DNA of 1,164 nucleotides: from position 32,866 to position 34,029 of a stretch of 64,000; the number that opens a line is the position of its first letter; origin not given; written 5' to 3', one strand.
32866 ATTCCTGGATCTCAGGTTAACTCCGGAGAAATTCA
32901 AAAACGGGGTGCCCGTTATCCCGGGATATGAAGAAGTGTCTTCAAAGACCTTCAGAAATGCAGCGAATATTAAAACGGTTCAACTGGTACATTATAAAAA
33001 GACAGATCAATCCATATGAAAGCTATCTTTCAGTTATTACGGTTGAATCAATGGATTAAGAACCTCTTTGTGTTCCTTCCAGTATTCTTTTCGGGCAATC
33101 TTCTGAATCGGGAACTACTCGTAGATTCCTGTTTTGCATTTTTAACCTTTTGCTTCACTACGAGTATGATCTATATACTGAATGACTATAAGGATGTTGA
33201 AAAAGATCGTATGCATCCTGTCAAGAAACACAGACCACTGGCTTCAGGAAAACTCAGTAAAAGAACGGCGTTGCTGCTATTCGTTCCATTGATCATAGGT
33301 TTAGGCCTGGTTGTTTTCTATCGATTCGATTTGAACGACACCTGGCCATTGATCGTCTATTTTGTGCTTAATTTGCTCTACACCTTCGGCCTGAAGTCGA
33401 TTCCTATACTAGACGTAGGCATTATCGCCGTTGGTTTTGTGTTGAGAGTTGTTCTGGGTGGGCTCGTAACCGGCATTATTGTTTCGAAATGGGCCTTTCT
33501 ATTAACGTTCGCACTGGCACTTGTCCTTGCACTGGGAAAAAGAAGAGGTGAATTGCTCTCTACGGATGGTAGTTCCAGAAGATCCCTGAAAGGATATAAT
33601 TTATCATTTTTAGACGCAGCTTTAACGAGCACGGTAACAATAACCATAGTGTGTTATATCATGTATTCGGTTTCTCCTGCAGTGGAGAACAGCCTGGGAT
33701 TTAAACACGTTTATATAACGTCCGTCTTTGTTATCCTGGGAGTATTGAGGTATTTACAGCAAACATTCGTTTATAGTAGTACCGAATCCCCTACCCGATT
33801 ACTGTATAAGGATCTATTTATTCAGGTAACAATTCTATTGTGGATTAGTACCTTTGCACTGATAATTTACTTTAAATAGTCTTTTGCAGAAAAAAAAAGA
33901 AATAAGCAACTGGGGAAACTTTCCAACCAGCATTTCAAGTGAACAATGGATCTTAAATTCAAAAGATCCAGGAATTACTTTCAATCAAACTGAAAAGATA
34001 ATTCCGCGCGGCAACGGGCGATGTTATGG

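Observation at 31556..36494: Complete decaprenyl-phospho-arabinose-type (DPA-like) lipid-linked pentofuranose pathway plus a GT-C transferase in a flavobacterial genome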

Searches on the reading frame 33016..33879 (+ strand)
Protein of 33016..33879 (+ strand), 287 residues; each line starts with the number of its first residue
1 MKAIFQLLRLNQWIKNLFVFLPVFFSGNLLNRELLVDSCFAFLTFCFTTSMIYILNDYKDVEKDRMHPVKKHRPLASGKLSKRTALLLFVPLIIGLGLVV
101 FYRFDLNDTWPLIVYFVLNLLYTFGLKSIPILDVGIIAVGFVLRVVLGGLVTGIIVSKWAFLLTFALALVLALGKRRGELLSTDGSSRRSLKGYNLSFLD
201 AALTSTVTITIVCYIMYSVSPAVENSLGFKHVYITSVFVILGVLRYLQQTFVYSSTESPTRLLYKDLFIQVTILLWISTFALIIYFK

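Call 3: search_protein_families(library=pfam, proteins=[window:33016-33879:+], max_evalue=0.01)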
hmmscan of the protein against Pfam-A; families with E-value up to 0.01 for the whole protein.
window:33016-33879:+ (287 aa): 1 family
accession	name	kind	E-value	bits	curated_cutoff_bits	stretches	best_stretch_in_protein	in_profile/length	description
PF01040.23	UbiA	-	1.8e-19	70.5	34.2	1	39-259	23-239/250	UbiA prenyltransferase family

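Call 4: search_protein_families(library=ncbifam, proteins=[window:33016-33879:+], max_evalue=0.01)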
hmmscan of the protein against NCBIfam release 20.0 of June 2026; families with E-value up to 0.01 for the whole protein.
window:33016-33879:+ (287 aa): 8 families
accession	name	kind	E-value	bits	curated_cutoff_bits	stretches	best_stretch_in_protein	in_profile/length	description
NF008977.0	PRK12324.1-2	equivalog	4.3e-63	213.5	234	1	4-285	5-288/297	decaprenyl-phosphate phosphoribosyltransferase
NF008978.0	PRK12324.1-4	equivalog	6.9e-57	192.8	207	1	2-286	33-321/322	decaprenyl-phosphate phosphoribosyltransferase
NF006088.0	PRK08238.1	equivalog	2e-47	161.9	351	1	2-250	193-446/482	UbiA family prenyltransferase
NF008976.0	PRK12324.1-1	equivalog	1e-41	143.3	474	1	4-286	21-305/306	decaprenyl-phosphate phosphoribosyltransferase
NF009523.0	PRK12884.1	equivalog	2.2e-17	63.2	269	1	1-274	4-269/279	prenyltransferase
TIGR01474.1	ubiA_proteo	equivalog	1.7e-07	31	275.45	1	2-105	2-109/282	4-hydroxybenzoate octaprenyltransferase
NF005742.0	PRK07566.1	equivalog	0.00067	18.8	313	1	3-117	30-144/315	chlorophyll synthase ChlG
NF009514.0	PRK12873.1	equivalog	0.0045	16.4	246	1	2-100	11-112/297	4-hydroxybenzoate polyprenyltransferase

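Call 6: search_solved_structures(query=window:33016-33879:+, show_alignments=1)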
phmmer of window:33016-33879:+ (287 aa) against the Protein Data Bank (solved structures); distinct sequences matched with E-value up to 0.001: 2.
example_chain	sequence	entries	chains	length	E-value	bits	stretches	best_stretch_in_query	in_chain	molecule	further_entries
8j8j_D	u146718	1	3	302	1.2e-32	117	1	4-285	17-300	Decaprenyl-phosphate phosphoribosyltransferase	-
8j8k_A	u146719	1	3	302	1.4e-23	87.2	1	4-285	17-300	Decaprenyl-phosphate phosphoribosyltransferase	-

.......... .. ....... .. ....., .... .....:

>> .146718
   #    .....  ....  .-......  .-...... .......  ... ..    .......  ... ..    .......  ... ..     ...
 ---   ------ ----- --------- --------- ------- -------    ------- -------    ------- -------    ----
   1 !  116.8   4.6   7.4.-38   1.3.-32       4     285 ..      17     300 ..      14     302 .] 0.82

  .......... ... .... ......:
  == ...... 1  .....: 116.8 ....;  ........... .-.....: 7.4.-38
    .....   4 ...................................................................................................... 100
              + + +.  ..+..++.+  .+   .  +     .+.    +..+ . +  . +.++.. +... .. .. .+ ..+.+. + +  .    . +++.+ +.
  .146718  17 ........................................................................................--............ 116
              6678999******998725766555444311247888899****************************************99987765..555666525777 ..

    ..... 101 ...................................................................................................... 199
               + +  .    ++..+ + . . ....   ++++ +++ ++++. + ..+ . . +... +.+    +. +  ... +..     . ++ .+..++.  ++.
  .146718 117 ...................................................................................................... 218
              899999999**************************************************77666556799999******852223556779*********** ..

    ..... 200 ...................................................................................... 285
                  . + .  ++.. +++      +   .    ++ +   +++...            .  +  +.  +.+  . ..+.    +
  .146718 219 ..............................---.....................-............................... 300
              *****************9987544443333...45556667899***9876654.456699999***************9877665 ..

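Call 55: search_dna_similar(query=window:33016-33879:+, collection=plasmids, mode=protein, max_rows=25)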
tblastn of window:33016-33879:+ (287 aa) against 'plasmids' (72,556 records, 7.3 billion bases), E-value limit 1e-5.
Records with a match: 101; places in all: 101; records where one place covers at least 80% of the query: 20.
Best place of each record, by identity: <60% 101.
By first word of the organism name: Rhizobium 36; Sinorhizobium 5; Salipiger 3; Burkholderia 3; Mesorhizobium 3; Vibrio 3; Cereibacter 3; Sphingomonadaceae 3; Streptomyces 2; Rhodovulum 2; and 32 more.
By predicted mobility (MOB-suite, as given by PLSDB): non-mobilizable 70; conjugative 21; mobilizable 10.
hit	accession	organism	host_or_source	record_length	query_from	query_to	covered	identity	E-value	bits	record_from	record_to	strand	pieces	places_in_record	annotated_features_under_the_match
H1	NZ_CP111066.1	Chondrinema litorale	Seaweed,red alga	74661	5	286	98%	48.3%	3e-61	216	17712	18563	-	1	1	decaprenyl-phosphate phosphoribosyltransferase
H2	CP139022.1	Flammeovirgaceae bacterium SG7u.111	Seagrass,tissue sample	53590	6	286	98%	46.0%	1e-57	205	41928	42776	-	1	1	decaprenyl-phosphate phosphoribosyltransferase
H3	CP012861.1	Persicobacter sp. JZB09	cell culture,soil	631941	1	285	99%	44.4%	1e-55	199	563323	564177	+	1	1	record has no annotation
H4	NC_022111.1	Prevotella sp. oral taxon 299 str. F0039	Homo sapiens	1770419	1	285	99%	43.1%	3e-55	199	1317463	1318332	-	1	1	none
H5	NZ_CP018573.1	Marivivens sp. JLT3646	cell culture,shallow-sea hydrothermal ...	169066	2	285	99%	37.5%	1e-32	134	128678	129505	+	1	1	decaprenyl-phosphate phosphoribosyltransferase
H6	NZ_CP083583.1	Kovacikia minuta CCNUW1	cell culture,fresh water lake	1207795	3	287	99%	34.9%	2e-25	112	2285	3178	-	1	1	record has no annotation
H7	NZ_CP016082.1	Streptomyces sp. SAT1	Adenophora trachelioides Maxim.,single ...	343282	2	283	98%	33.7%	8e-28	119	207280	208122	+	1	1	UbiA prenyltransferase family protein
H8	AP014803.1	Rhodovulum sulfidophilum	-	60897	1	283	99%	32.8%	4e-23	106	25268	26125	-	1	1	prenyltransferase family protein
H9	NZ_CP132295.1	Natronococcus sp. AD-5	cell culture,sediment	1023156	1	276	96%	33.1%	4e-20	97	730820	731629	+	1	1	record has no annotation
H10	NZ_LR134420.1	Legionella adelaidensis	environmental,Cooling tower water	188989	1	286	100%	31.7%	6e-16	85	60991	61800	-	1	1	decaprenyl-phosphate phosphoribosyltransferase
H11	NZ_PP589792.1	Lactococcus sp.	Bacterial culture,Dairy environment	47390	1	229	80%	39.3%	8e-34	137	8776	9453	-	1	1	decaprenyl-phosphate phosphoribosyltransferase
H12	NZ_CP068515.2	Lactococcus cremoris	Whole organism,Dairy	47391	1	229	80%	39.3%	8e-34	137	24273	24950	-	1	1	decaprenyl-phosphate phosphoribosyltransferase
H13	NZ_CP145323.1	Rhodococcus ruber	-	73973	2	286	99%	31.5%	4e-29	123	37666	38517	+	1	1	decaprenyl-phosphate phosphoribosyltransferase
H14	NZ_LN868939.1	Nocardia farcinica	not known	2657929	3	286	99%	31.1%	1e-21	102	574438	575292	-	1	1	none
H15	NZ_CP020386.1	Rhodovulum sp. MB263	cell culture,mud flat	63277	1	275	96%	31.2%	2e-21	100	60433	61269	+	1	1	UbiA family prenyltransferase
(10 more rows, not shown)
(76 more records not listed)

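Call 56: search_dna_similar(query=window:33016-33879:+, collection=phages, mode=protein, max_rows=15)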
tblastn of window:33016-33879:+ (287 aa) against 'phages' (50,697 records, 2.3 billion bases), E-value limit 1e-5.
Records with a match: 1; places in all: 1; records where one place covers at least 80% of the query: 1.
Best place of each record, by identity: <60% 1.
By first word of the organism name: Bacteriophage 1.
By host as written in the record: - 1.
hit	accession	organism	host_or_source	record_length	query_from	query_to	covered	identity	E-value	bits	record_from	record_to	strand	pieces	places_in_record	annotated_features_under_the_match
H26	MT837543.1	Bacteriophage sp.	human fecal samples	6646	1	285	99%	43.5%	5e-52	188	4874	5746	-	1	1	record has no annotation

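Call 57: get_annotated_region(hit=H1, flank=7000)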
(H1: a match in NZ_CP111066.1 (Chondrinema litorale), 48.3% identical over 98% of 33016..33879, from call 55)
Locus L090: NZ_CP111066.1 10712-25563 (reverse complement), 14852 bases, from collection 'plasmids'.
description: Chondrinema litorale strain WSW3-B12 plasmid unnamed24, complete sequence
organism: Chondrinema litorale (NCBI taxid 2994555)
taxonomy: Bacteria; Bacteroidota; Cytophagia; Cytophagales; Flammeovirgaceae; Chondrinema; Chondrinema litorale
host: -; source: Seaweed,red alga; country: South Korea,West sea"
typing (MOB-suite, as given by PLSDB): non-mobilizable
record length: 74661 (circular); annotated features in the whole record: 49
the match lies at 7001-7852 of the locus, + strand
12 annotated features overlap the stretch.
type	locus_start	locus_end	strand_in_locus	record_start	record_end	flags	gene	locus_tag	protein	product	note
CDS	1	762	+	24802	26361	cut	-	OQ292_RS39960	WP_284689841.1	hypothetical protein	-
CDS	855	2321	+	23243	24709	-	-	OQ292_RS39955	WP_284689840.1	DUF2723 domain-containing protein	-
CDS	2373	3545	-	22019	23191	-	-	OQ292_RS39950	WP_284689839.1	IS3 family transposase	-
CDS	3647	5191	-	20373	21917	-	-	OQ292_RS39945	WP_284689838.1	glycosyltransferase family 39 protein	-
CDS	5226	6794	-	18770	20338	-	-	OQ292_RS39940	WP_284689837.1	hypothetical protein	-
CDS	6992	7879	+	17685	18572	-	-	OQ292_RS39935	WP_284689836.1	decaprenyl-phosphate phosphoribosyltransferase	-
CDS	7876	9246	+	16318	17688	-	-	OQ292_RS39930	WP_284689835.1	FAD-binding oxidoreductase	-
CDS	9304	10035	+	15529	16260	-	-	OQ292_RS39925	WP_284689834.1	SDR family oxidoreductase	-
CDS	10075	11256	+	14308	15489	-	-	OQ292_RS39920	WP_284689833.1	acyltransferase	-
CDS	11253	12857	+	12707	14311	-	-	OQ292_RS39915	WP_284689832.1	glycosyltransferase family 39 protein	-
CDS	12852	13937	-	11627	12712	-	-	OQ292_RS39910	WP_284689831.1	acyltransferase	-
CDS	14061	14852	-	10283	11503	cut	-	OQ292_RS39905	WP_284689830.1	hypothetical protein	-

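Call 58: get_annotated_region(hit=H4, flank=7000)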
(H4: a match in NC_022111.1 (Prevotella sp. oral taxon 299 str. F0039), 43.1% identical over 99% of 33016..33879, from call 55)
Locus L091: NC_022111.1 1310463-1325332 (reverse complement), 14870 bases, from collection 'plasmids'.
description: Prevotella sp. oral taxon 299 str. F0039 plasmid unnamed, complete sequence
organism: Prevotella sp. oral taxon 299 str. F0039 (NCBI taxid 575614)
taxonomy: Bacteria; Bacteroidota; Bacteroidia; Bacteroidales; Prevotellaceae; Prevotella; Prevotella sp. oral taxon 299; Prevotella sp. oral taxon 299 str. F0039
host: -; source: Homo sapiens; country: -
typing (MOB-suite, as given by PLSDB): non-mobilizable; replicon rep_cluster_406,rep_cluster_742,rep_cluster_90; mating-pair formation MPF_T
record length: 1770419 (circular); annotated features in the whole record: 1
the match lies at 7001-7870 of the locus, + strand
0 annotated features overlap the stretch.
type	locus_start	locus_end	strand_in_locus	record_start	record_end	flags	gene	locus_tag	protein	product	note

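Call 71: search_protein_families(library=ncbifam, proteins=[L090:9304-10035:+, L090:7876-9246:+, L090:6992-7879:+], max_evalue=1e-10)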
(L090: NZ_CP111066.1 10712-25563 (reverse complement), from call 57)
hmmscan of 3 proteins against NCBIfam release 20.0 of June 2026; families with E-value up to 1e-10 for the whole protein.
L090:9304-10035:+ (243 aa): 58 families (the best 25 are shown)
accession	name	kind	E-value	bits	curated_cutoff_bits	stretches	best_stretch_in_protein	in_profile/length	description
NF005489.0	PRK07102.1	equivalog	3.3e-96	321.6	267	1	1-243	1-243/243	SDR family oxidoreductase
NF053786.1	DcplherypntRedDprE2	equivalog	1.1e-55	189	250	1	3-242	10-251/252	decaprenylphospho-beta-D-erythro-pentofuranosid-2-ulose 2-reductase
NF004110.0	PRK05599.1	equivalog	2.4e-36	125.5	362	1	3-241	2-244/246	SDR family oxidoreductase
NF006099.0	PRK08251.1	equivalog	1.2e-27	96.7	253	1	3-241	6-249/250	SDR family oxidoreductase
NF005437.0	PRK07024.1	equivalog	1.9e-27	96.3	266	1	2-240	5-245/259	SDR family oxidoreductase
NF047420.2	EF_P_mod_YmfI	equivalog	9.6e-25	87.7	238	1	4-190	2-187/236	elongation factor P 5-aminopentanone reductase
TIGR01830.1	3oxo_ACP_reduc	equivalog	1.3e-23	84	297.75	1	4-190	1-190/239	3-oxoacyl-[acyl-carrier-protein] reductase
NF005806.0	PRK07666.1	equivalog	6.3e-20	71.5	286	1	3-217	9-228/239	3-ketoacyl-ACP reductase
NF004765.0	PRK06101.1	equivalog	2.2e-19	69.5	406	1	1-235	1-228/241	SDR family oxidoreductase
NF005878.0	PRK07825.1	subfamily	1e-18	67.7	287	1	3-240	11-247/278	short chain dehydrogenase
NF004199.0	PRK05653.1-4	equivalog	5.4e-18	65.4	301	1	3-190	7-197/247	3-oxoacyl-ACP reductase FabG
NF040690.1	mycolate_SDR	equivalog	6.4e-18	65.1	380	1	3-213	10-228/265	mycolate reductase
NF005559.1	PRK07231.1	subfamily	7e-18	65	215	1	3-189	6-194/249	glucose 1-dehydrogenase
NF009466.0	PRK12826.1-2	subfamily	1.9e-17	63.6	222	1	3-188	5-194/248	3-oxoacyl-ACP reductase FabG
NF005672.0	PRK07454.1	equivalog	2.7e-17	62.8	234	1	2-187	7-194/241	SDR family oxidoreductase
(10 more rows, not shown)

L090:7876-9246:+ (456 aa): 4 families
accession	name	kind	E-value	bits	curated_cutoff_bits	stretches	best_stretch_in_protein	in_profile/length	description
NF053785.1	DcplphribOxDprE1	equivalog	6e-128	427.8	500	1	3-437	3-447/449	decaprenylphosphoryl-beta-D-ribose oxidase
TIGR01678.1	FAD_lactone_ox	subfamily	8.8e-19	67.7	396.8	1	41-174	45-178/438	sugar 1,4-lactone oxidase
TIGR01677.1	pln_FAD_oxido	subfamily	5.1e-16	58.3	383.1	0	29-205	61-242/560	FAD-dependent oxidoreductase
TIGR01679.1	bact_FAD_ox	subfamily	1.7e-13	50.2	292.25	0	25-200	22-195/419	FAD-linked oxidoreductase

L090:6992-7879:+ (295 aa): 7 families
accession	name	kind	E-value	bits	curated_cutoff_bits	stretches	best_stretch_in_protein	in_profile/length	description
NF008977.0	PRK12324.1-2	equivalog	2e-74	250.7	234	1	2-287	4-289/297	decaprenyl-phosphate phosphoribosyltransferase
NF008978.0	PRK12324.1-4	equivalog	4.4e-60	203.3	207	1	6-286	38-320/322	decaprenyl-phosphate phosphoribosyltransferase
NF006088.0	PRK08238.1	equivalog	1.1e-56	192.5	351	1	3-279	195-474/482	UbiA family prenyltransferase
NF008976.0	PRK12324.1-1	equivalog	4.8e-49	167.4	474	1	7-281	25-299/306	decaprenyl-phosphate phosphoribosyltransferase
NF009523.0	PRK12884.1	equivalog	6.6e-19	68.2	269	1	3-279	7-271/279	prenyltransferase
TIGR01474.1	ubiA_proteo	equivalog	1.3e-12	47.9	275.45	1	3-276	4-274/282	4-hydroxybenzoate octaprenyltransferase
TIGR01473.1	cyoE_ctaB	equivalog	1.1e-11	45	210.3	1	2-134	2-136/281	heme o synthase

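Call 105: search_protein_families(library=pfam, proteins=[L090:11253-12857:+, L090:3647-5191:-, L090:5226-6794:-], max_evalue=0.01)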
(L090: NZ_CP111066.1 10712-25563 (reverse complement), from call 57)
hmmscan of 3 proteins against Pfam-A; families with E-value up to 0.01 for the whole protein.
L090:11253-12857:+ (534 aa): 1 family
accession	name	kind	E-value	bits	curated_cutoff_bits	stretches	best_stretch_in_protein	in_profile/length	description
PF13231.12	PMT_2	-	7.3e-11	43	26.1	1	72-218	8-155/160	Dolichyl-phosphate-mannose-protein mannosyltransferase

L090:3647-5191:- (514 aa): 1 family
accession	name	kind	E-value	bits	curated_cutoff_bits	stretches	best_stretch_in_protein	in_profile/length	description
PF13231.12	PMT_2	-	1.3e-08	35.6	26.1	1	72-223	12-160/160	Dolichyl-phosphate-mannose-protein mannosyltransferase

L090:5226-6794:- (522 aa): 0 families

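Call 106: get_annotated_region(hit=H26, flank=6000)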
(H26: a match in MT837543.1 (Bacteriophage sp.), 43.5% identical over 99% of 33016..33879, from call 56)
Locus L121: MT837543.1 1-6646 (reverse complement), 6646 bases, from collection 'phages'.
description: UNVERIFIED: Bacteriophage sp. clone scaffold_5080 genomic sequence.
organism: Bacteriophage sp. (NCBI taxid 38018)
taxonomy: Viruses
host: -; source: human fecal samples; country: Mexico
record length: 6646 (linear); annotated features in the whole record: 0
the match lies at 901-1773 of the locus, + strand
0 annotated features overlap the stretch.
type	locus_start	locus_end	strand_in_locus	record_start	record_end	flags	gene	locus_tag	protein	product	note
